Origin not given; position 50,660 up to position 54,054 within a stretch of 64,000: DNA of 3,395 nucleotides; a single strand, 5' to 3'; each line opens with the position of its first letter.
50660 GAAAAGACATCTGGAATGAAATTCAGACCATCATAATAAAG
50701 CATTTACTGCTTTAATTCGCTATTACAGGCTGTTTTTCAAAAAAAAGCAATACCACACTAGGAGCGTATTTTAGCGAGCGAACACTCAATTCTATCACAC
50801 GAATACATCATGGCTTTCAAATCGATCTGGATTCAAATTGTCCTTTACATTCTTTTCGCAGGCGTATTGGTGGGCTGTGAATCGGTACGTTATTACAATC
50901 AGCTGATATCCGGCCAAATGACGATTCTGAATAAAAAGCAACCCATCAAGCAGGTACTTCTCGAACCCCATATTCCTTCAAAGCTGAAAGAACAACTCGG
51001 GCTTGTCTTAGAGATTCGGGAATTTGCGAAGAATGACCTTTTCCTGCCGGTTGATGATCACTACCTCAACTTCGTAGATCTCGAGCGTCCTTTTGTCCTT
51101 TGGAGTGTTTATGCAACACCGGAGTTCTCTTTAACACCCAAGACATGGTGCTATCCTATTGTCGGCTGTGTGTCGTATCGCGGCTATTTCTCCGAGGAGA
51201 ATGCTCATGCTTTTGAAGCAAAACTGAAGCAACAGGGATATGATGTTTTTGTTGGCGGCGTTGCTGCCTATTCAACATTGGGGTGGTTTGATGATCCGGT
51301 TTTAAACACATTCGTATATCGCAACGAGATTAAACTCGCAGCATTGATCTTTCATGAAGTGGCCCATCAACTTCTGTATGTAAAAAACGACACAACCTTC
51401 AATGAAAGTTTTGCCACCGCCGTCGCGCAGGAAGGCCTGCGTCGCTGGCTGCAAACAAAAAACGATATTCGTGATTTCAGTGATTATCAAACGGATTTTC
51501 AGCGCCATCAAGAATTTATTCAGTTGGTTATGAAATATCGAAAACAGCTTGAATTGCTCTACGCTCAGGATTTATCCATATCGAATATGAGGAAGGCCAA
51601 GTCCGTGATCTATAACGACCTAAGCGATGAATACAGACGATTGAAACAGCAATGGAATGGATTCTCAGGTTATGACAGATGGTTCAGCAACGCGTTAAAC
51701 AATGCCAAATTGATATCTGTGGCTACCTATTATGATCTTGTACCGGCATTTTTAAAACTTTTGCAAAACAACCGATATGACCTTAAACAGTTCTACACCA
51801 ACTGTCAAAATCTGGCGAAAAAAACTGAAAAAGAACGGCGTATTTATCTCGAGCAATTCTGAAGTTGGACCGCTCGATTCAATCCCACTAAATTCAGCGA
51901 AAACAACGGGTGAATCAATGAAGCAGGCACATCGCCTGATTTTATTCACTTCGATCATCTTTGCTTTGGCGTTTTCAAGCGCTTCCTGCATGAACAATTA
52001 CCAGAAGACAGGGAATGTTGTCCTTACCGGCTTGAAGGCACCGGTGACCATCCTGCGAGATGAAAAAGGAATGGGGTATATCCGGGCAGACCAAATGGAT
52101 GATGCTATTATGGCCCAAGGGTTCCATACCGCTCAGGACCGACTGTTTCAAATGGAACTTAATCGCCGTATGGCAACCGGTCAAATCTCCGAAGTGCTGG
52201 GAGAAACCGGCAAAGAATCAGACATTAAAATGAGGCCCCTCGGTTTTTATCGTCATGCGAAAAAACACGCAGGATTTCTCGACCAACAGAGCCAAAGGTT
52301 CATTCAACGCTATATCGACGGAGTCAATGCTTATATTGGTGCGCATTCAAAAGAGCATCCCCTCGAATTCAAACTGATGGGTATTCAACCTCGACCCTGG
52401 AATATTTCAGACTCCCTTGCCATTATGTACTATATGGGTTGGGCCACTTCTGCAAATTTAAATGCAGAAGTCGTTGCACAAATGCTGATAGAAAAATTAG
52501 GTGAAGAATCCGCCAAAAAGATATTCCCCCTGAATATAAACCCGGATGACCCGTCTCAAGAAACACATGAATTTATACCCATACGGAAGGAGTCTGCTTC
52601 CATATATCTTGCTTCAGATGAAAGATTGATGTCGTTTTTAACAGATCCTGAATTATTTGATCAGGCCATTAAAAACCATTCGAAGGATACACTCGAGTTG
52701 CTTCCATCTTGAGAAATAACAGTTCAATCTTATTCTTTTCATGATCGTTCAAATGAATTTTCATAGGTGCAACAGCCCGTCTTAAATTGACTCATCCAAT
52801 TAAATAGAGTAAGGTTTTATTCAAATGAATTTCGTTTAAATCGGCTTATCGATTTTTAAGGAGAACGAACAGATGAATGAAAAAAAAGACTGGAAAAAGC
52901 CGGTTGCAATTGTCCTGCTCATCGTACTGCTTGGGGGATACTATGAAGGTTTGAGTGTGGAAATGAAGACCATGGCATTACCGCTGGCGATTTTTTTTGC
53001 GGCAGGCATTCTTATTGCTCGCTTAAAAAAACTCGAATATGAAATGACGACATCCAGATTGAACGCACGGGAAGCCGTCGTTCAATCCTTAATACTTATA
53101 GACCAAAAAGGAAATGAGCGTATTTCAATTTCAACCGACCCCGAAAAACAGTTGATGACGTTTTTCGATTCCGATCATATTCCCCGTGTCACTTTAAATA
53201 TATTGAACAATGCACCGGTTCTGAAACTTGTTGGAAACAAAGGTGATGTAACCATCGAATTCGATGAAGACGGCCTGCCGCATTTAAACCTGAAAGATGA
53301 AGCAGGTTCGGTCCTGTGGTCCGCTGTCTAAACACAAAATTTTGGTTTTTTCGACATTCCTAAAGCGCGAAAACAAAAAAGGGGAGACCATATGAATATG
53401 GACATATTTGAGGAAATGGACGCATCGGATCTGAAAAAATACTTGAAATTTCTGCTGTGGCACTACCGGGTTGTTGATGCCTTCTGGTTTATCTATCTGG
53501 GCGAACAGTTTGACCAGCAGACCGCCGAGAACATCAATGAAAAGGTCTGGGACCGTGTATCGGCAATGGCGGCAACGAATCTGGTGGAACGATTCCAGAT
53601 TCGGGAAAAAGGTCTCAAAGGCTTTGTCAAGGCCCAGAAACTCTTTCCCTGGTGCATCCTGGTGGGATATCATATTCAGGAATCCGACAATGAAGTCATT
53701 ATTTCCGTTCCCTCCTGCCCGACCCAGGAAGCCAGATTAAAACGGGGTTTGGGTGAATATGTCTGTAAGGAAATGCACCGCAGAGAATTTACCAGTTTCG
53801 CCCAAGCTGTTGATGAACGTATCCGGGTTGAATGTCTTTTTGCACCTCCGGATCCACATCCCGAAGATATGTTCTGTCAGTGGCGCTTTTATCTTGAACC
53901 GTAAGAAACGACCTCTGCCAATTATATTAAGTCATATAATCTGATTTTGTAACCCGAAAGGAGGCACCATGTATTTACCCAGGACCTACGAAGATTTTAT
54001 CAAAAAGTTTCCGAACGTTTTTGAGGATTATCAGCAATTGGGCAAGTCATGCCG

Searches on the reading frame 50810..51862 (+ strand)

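Call 53: search_protein_families(library=pfam, proteins=[window:50810-51862:+], max_evalue=0.01)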
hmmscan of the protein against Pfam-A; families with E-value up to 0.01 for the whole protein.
window:50810-51862:+ (350 aa): 1 family
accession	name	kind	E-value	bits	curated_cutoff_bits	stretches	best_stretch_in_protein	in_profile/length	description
PF10023.15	Aminopep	-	6.6e-118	394.1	25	1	28-345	2-320/322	Putative aminopeptidase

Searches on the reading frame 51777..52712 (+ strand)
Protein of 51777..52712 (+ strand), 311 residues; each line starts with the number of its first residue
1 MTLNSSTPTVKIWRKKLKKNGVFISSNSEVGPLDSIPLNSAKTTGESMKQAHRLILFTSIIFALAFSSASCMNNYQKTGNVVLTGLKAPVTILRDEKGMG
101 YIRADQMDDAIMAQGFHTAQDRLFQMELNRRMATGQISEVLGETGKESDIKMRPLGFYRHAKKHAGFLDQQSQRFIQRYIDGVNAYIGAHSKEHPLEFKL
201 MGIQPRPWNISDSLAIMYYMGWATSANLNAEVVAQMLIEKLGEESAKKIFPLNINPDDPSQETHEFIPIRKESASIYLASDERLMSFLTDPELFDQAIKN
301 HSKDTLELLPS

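Call 53: search_protein_families(library=pfam, proteins=[window:51777-52712:+], max_evalue=0.01)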
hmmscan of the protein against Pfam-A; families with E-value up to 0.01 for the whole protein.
window:51777-52712:+ (311 aa): 1 family
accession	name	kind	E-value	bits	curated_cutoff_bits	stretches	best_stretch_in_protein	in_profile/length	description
PF01804.23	Penicil_amidase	-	8.3e-49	167.6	21.3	1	89-256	1-167/675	Penicillin amidase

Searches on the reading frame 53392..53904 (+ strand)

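Call 53: search_protein_families(library=pfam, proteins=[window:53392-53904:+], max_evalue=0.01)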
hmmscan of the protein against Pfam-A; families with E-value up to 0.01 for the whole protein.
window:53392-53904:+ (170 aa): 1 family
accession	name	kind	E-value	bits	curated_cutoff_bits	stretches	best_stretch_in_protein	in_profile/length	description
PF19620.4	DUF6125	-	2.4e-24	86.6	27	1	28-168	22-164/164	Family of unknown function (DUF6125)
